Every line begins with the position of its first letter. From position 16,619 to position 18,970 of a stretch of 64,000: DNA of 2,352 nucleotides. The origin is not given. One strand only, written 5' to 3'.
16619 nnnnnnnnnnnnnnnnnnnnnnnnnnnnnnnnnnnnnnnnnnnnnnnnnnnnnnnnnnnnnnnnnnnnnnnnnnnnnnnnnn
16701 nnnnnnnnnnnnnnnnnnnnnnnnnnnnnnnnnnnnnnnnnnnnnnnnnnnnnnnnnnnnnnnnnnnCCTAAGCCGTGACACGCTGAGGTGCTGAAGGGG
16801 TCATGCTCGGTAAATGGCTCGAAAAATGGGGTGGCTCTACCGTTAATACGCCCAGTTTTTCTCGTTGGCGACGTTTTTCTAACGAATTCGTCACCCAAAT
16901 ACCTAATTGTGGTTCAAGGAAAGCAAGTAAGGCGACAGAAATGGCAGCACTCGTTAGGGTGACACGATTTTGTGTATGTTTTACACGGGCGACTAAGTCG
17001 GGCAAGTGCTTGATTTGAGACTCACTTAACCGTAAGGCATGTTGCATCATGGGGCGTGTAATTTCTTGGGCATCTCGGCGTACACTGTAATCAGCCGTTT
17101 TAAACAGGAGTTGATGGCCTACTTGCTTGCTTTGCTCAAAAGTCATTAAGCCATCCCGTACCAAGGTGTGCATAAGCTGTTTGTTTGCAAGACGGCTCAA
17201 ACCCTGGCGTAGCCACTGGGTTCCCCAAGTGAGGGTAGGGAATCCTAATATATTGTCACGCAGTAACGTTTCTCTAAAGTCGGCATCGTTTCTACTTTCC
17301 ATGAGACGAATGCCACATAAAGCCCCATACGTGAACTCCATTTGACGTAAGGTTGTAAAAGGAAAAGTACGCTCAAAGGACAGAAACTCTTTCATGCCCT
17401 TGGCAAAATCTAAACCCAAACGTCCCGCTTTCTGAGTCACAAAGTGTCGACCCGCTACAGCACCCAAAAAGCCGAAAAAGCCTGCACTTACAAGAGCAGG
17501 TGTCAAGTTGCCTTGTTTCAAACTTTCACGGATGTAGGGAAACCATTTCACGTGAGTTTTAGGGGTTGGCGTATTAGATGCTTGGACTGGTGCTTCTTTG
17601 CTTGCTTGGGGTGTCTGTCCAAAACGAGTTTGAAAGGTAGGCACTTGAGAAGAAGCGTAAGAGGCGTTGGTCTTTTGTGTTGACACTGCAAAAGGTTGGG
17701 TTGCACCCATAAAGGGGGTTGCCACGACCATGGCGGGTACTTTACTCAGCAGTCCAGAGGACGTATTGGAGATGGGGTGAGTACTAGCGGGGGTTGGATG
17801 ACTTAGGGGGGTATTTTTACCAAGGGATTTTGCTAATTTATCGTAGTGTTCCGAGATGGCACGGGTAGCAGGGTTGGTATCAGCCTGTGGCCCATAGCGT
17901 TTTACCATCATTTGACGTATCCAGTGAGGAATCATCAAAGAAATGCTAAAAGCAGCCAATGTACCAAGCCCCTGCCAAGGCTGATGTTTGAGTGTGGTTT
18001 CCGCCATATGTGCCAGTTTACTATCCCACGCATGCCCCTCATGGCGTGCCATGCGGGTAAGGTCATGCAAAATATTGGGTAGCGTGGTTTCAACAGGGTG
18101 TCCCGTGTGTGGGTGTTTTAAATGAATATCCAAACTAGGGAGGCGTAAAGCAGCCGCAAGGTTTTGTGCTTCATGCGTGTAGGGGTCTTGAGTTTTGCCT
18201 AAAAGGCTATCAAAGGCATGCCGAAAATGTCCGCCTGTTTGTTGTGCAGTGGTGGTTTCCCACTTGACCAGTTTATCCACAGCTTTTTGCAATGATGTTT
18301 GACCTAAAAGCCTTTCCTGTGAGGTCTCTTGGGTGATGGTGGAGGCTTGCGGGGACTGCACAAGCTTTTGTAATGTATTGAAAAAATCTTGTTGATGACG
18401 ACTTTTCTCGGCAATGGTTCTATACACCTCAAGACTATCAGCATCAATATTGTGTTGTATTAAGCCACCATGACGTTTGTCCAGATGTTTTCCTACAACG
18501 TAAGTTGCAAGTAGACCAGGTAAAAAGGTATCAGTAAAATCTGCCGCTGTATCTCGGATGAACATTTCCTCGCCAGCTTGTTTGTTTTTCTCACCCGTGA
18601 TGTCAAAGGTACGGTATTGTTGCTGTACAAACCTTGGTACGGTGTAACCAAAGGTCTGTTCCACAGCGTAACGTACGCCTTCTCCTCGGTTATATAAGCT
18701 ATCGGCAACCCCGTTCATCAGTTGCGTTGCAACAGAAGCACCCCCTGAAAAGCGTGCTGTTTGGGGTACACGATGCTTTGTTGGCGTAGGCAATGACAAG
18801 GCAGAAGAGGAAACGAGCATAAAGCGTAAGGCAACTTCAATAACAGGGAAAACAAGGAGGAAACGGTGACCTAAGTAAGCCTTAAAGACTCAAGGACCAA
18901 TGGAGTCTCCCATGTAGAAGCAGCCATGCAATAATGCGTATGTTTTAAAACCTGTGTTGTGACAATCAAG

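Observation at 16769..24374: Block of four large orphan proteins (683, 398, 516, 524 aa) with a 1.15-kb AT-rich non-coding gap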

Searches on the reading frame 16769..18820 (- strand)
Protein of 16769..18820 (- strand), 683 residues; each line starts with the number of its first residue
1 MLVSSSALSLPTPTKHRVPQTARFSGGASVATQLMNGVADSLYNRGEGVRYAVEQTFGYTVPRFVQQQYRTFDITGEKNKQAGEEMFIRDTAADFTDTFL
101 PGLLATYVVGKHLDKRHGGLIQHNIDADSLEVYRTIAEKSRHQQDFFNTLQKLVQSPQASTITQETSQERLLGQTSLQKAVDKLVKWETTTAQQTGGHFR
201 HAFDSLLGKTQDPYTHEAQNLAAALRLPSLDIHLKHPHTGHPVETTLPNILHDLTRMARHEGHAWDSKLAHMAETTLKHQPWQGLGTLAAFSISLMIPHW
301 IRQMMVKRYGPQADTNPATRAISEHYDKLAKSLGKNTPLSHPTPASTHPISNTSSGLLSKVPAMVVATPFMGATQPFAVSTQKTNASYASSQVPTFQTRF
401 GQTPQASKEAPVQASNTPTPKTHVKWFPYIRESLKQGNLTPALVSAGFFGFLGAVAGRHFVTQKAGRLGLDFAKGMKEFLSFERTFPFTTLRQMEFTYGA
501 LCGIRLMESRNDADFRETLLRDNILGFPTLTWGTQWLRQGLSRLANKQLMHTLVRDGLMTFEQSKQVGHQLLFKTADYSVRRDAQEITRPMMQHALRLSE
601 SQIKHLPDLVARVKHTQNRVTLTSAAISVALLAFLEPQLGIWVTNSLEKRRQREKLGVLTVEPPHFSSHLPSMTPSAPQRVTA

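Call 3: search_protein_families(library=pfam, proteins=[window:16769-18820:-], max_evalue=0.1)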
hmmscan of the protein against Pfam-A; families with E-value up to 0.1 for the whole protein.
window:16769-18820:- (683 aa): 1 family
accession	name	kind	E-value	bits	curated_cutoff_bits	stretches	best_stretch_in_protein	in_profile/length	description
PF04978.18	MST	-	0.057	14.3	27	0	189-264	67-140/149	Mycothiol-S-transferase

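Call 11: find_homologous_proteins(query=window:16769-18820:-)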
Query window:16769-18820:- (683 aa): 19 proteins with E <= 0.001 among 8000 candidates.
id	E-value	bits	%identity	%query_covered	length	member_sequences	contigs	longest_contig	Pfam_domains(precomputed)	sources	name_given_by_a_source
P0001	0.0e+0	1545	100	100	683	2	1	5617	-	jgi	jgi:hypothetical protein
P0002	6.3e-293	991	68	98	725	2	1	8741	-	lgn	-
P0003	2.0e-174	600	49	91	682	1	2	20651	-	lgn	-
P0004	2.1e-173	596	50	91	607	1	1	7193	-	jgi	jgi:hypothetical protein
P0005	4.8e-121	423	49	33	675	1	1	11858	-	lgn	-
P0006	2.5e-118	414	42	39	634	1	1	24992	-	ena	-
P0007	7.8e-78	281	37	45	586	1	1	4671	-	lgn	-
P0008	2.6e-75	272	40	36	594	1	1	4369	-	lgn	-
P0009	5.8e-72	261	37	34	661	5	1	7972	-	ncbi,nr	ncbi:MAG: hypothetical protein KC475_09155 [Cyanobacteria bacterium HKST-UBA03]|nr:hypothetical prot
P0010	1.7e-71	260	36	45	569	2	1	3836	-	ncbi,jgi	jgi:hypothetical protein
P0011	1.5e-70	257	35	46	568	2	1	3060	-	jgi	jgi:hypothetical protein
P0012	2.6e-70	256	35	45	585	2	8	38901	-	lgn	-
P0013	3.3e-67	245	32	45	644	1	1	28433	-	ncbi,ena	-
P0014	1.4e-64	237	36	39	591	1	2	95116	-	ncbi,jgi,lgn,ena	jgi:hypothetical protein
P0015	1.8e-64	236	39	35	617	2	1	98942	-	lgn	-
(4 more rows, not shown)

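Call 13: find_encoding_contigs(protein=P0003, flank=8000, max_places=3)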
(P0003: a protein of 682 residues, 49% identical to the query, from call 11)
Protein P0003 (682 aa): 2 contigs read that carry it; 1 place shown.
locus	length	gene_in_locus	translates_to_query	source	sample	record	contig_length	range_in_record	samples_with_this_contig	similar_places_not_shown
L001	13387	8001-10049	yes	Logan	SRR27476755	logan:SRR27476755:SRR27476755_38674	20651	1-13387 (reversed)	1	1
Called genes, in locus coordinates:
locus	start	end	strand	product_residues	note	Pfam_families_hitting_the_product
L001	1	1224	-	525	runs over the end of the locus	-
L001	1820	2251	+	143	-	-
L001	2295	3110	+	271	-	-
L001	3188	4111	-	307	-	PF02777:Sod_Fe_C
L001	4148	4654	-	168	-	PF00085:Thioredoxin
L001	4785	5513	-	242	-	-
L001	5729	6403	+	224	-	-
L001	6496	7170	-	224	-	PF02475:TRM5-TYW2_MTfase (weak), PF01170:UPF0020 (faint), PF09445:Methyltransf_15, PF13649:Methyltransf_25 (weak)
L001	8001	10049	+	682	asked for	-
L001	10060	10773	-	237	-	-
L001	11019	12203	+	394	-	PF03372:Exo_endo_phos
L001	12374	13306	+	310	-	-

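Call 14: find_encoding_contigs(protein=P0006, flank=8000, max_places=3)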
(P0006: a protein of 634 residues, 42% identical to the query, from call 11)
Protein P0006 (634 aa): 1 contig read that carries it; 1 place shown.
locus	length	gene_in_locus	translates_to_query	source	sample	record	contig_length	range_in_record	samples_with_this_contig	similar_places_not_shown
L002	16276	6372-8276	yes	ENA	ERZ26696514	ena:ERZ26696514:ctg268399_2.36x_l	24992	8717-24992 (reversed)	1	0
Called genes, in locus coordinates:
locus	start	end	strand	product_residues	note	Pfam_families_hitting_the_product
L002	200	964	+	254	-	-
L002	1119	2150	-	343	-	PF06028:DUF915 (faint), PF12146:Hydrolase_4 (faint), PF00561:Abhydrolase_1, PF02089:Palm_thioest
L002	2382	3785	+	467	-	PF01474:DAHP_synth_2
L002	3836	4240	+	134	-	PF06114:Peptidase_M78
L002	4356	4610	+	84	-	-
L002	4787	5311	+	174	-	-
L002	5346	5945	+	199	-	PF08212:Lipocalin_2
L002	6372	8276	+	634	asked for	-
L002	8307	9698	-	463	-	-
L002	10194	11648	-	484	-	PF01134:GIDA (faint), PF03486:HI0933_like (faint), PF07992:Pyr_redox_2, PF12831:FAD_oxidored (faint), PF13434:Lys_Orn_oxgnase (faint), PF13738:Pyr_redox_3, PF00070:Pyr_redox, PF02852:Pyr_redox_dim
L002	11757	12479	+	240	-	PF00535:Glycos_transf_2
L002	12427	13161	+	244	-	PF09837:DUF2064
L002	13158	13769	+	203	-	-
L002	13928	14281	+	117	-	PF01636:APH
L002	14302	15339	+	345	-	PF01156:IU_nuc_hydro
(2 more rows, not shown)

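Call 15: find_encoding_contigs(protein=P0002, flank=8000, max_places=2)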
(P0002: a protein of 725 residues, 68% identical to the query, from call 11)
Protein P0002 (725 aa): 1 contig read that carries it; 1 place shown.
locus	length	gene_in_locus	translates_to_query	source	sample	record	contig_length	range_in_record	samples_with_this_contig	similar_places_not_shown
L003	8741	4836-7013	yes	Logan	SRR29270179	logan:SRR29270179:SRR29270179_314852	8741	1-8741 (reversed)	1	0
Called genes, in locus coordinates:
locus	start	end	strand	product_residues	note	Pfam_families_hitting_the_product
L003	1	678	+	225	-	?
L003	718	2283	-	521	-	-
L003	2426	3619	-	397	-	-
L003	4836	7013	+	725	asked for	-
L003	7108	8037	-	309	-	PF19420:DDAH_eukar, PF02274:ADI (faint)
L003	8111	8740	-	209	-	?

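Call 16: find_encoding_contigs(protein=P0014, flank=8000, max_places=2)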
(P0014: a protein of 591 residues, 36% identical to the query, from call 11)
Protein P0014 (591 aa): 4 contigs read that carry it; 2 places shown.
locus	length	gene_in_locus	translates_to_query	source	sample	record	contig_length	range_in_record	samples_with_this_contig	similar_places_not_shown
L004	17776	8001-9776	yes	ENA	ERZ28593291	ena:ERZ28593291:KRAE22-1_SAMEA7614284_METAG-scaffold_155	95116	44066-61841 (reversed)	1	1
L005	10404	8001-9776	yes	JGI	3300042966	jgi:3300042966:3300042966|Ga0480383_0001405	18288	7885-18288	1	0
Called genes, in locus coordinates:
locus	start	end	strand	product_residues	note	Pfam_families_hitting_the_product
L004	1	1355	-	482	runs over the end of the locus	PF13230:GATase_4, PF00310:GATase_2 (faint), PF13522:GATase_6, PF13537:GATase_7, PF00156:Pribosyltran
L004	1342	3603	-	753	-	PF18072:FGAR-AT_linker, PF00586:AIRS, PF02769:AIRS_C, PF00586:AIRS, PF02769:AIRS_C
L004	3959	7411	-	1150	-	PF02811:PHP, PF07733:DNA_pol3_alpha, PF17657:DNA_pol3_finger, PF14579:HHH_6, PF01336:tRNA_anti-codon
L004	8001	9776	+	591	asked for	-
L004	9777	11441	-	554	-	-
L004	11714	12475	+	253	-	PF02230:Abhydrolase_2, PF00561:Abhydrolase_1 (weak), PF03959:FSH1 (weak)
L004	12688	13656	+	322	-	PF00459:Inositol_P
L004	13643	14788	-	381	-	-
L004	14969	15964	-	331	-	PF00291:PALP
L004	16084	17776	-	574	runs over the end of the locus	PF13191:AAA_16 (faint), PF00004:AAA, PF07724:AAA_2 (faint), PF07728:AAA_5, PF13401:AAA_22, PF22667:Lon_lid, PF05362:Lon_C, PF13541:ChlI (weak)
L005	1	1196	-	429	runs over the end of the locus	PF00310:GATase_2 (faint), PF13230:GATase_4 (weak), PF13522:GATase_6, PF13537:GATase_7, PF00156:Pribosyltran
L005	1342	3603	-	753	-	PF18072:FGAR-AT_linker, PF00586:AIRS, PF02769:AIRS_C, PF00586:AIRS, PF02769:AIRS_C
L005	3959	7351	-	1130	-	PF02811:PHP, PF07733:DNA_pol3_alpha, PF17657:DNA_pol3_finger, PF14579:HHH_6, PF01336:tRNA_anti-codon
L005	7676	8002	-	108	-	-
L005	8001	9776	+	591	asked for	-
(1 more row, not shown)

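Call 17: find_encoding_contigs(protein=P0015, flank=8000, max_places=2)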
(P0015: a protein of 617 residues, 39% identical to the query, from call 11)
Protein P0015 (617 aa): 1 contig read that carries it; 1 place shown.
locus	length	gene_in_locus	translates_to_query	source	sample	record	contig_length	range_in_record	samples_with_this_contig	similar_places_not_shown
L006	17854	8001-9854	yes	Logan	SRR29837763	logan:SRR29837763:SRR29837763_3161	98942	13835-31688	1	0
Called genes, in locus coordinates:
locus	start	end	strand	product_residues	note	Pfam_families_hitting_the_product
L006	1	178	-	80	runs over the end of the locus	-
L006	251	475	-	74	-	-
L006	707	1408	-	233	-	PF00072:Response_reg, PF00196:GerE, PF04545:Sigma70_r4 (faint), PF08281:Sigma70_r4_2 (faint)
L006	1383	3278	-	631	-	PF00672:HAMP, PF00512:HisKA, PF02518:HATPase_c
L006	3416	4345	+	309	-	PF00535:Glycos_transf_2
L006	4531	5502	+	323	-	-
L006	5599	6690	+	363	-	PF00005:ABC_tran, PF13304:AAA_21 (faint), PF17912:OB_MalK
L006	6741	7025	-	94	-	-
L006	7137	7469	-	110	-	PF01906:YbjQ_1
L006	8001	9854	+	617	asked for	-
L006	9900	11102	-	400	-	-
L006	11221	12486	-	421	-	PF04230:PS_pyruv_trans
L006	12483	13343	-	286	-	PF01370:Epimerase, PF02719:Polysacc_synt_2 (faint), PF04321:RmlD_sub_bind, PF16363:GDP_Man_Dehyd, PF07993:NAD_binding_4 (weak)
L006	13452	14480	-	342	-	PF01073:3Beta_HSD, PF01370:Epimerase, PF02719:Polysacc_synt_2, PF04321:RmlD_sub_bind, PF07993:NAD_binding_4, PF13460:NAD_binding_10, PF16363:GDP_Man_Dehyd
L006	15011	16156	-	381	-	PF01702:TGT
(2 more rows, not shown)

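Call 18: find_encoding_contigs(protein=P0013, flank=8000, max_places=2)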
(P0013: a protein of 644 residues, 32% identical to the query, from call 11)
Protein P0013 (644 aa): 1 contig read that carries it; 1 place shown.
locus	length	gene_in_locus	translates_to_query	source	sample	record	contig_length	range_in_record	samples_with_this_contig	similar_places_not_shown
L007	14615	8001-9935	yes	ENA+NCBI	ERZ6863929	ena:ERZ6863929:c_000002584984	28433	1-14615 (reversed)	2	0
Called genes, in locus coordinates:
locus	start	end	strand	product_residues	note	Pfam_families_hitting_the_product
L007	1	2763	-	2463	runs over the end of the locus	-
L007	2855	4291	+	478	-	-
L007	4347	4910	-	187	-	-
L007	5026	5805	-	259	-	PF00092:VWA, PF13519:VWA_2 (weak)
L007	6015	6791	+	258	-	-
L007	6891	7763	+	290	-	PF00581:Rhodanese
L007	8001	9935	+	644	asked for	-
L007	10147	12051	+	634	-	PF00664:ABC_membrane, PF00005:ABC_tran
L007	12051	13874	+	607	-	PF00664:ABC_membrane, PF00005:ABC_tran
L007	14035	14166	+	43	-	-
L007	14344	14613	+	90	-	?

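Call 30: search_protein_families(library=ncbifam, proteins=[window:16769-18820:-], max_evalue=0.1)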
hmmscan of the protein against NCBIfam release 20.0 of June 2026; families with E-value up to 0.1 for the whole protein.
window:16769-18820:- (683 aa): 0 families

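Call 32: search_solved_structures(query=A1, max_evalue=1)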
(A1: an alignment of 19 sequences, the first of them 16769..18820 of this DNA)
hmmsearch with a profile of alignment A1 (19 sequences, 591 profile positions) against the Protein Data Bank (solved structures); distinct sequences matched with E-value up to 1: 1.
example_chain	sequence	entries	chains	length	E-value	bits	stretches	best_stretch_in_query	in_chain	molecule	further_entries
2mlb_A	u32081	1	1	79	0.2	13.5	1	199-234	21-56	redesigned ubiquitin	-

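Call 38: find_related_loci(query=A1, collection=genome_contigs, flank=3000)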
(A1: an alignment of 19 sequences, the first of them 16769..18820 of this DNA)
Query A1 (683 aa) in genome_contigs; peptide patterns used: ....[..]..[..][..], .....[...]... (x = any residue, [..] = any of these).
43 stretches matched a pattern; 4 encode a relative of the query (tblastn E <= 1e-3); 4 distinct loci.
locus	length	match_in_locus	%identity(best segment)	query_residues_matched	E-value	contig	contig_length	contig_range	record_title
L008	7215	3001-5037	68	9-677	0e+0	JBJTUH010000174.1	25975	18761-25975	MAG: Vampirovibrionales bacterium isolate samp_4445_semibin_391 samp_4445_1622289, whole genome shotgun sequence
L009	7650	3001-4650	32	19-672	1e-42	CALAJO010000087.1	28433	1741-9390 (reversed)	MAG: uncultured cyanobacterium isolate N1_Bin_METABAT__280_1 genome assembly, contig: c_000002584984, whole genome shotg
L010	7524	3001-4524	40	15-651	1e-39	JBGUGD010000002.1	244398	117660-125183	MAG: Vampirovibrionaceae bacterium NZW_1234 k127_8361778, whole genome shotgun sequence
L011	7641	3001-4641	37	18-659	3e-39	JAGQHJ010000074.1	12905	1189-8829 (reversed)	MAG: Cyanobacteria bacterium HKST-UBA04 NODE_75_length_12905_cov_4.110072, whole genome shotgun sequence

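Call 39: find_related_loci(query=A1, collection=metagenome_contigs, flank=2500)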
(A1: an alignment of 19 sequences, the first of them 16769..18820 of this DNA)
Query A1 (683 aa) in metagenome_contigs; peptide patterns used: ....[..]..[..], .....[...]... (x = any residue, [..] = any of these).
365 stretches matched a pattern; 1 encode a relative of the query (tblastn E <= 1e-3); 1 distinct loci.
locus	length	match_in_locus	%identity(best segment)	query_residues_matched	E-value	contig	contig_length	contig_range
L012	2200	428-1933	36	21-651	2e-36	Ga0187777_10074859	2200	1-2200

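Call 40: predict_structure(alignment_id=A1)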
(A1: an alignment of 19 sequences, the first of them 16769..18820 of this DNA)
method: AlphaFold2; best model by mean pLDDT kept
length: 683 residues; sequences in the alignment: 19
mean_pLDDT: 75.1   pTM: 0.71
mean pLDDT of the five models: 75.1, 73.7, 72.5, 71.1, 70.9
residues with pLDDT >= 90: 216; 70-90: 271; 50-70: 53; < 50: 143
segments of 3 or more residues with pLDDT < 50: 1-28, 159-172, 336-418, 666-683
pLDDT, mean of each block of 10 residues (from residue 1): 26 28 39 65 64 74 90 91 92 87 90 93 90 92 89 71 41 74 92 85 72 87 84 85 89 91 76 93 91 93 93 87 88 60 40 35 30 29 28 31 40 47 84 96 96 89 83 85 71 86 94 91 87 86 94 92 88 86 84 85 89 90 86 83 87 77 47 39 39
secondary structure, 60 per line:
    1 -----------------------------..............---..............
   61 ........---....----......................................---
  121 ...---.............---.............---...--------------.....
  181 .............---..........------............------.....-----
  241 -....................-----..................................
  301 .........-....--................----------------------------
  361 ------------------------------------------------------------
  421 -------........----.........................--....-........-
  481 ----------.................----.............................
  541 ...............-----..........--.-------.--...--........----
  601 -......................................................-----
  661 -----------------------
elements in order (helices of 4 or more, strands of 3 or more residues): H30-43 H47-68 H72-75 H80-117 H127-139 H143-155 H176-193 H197-206 H213-224 E231-235 E242-246 H247-261 H267-309 H311-314 H317-332 H428-435 H440-460 E461-464 E467-470 H472-479 H491-507 H512-555 H561-570 H589-596 H602-655

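Call 53: search_protein_families(library=padloc, proteins=[window:16769-18820:-], max_evalue=0.01)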
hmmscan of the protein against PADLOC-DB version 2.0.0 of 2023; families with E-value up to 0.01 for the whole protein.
window:16769-18820:- (683 aa): 0 families

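Call 67: search_protein_representatives(alignment_id=A1)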
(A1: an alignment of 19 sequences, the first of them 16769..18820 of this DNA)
Query: 19 sequences, 591 profile positions. Proteins with E-value up to 0.001 (for the whole library): 216; up to 1e-10: 107; up to 1e-30: 56. The best 150 are listed.
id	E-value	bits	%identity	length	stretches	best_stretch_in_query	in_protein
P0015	4.7e-232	788.3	-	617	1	34-582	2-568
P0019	7.5e-228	774.5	-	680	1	34-579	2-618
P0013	1.6e-223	760.2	-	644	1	10-546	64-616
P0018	7.4e-222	754.7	-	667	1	13-566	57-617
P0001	2.0e-212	723.5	-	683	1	13-560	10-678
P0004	5.5e-212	722.1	-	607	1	36-551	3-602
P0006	3.5e-208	709.5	-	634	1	7-575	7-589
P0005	1.5e-202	690.9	-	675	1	4-567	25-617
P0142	8.2e-196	668.7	-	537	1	14-542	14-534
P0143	8.7e-185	632.3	-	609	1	21-542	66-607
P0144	2.0e-180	617.8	-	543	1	19-542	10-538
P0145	1.9e-167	575.0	-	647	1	39-540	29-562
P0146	5.1e-167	573.6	-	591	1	36-566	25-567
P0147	8.7e-166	569.5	-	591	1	14-548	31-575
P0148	8.9e-160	549.7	-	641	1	18-551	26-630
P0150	5.9e-153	527.1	-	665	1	34-557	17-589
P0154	1.1e-145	503.1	-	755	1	26-566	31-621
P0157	1.1e-55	205.9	-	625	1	57-550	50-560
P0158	2.3e-48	181.7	-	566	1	57-551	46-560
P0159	2.0e-46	175.3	-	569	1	58-545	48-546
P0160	5.2e-46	174.0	-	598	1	57-563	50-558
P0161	6.0e-46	173.8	-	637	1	53-546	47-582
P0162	9.8e-46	173.1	-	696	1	82-542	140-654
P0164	7.0e-45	170.2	-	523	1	63-530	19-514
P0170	1.2e-40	156.2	-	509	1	57-477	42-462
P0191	1.6e-30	122.8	-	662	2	80-368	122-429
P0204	2.1e-27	112.5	-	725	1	80-547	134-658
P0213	4.7e-21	91.6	-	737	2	189-546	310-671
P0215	2.0e-20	89.5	-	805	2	376-528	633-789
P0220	7.1e-17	77.8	-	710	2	155-486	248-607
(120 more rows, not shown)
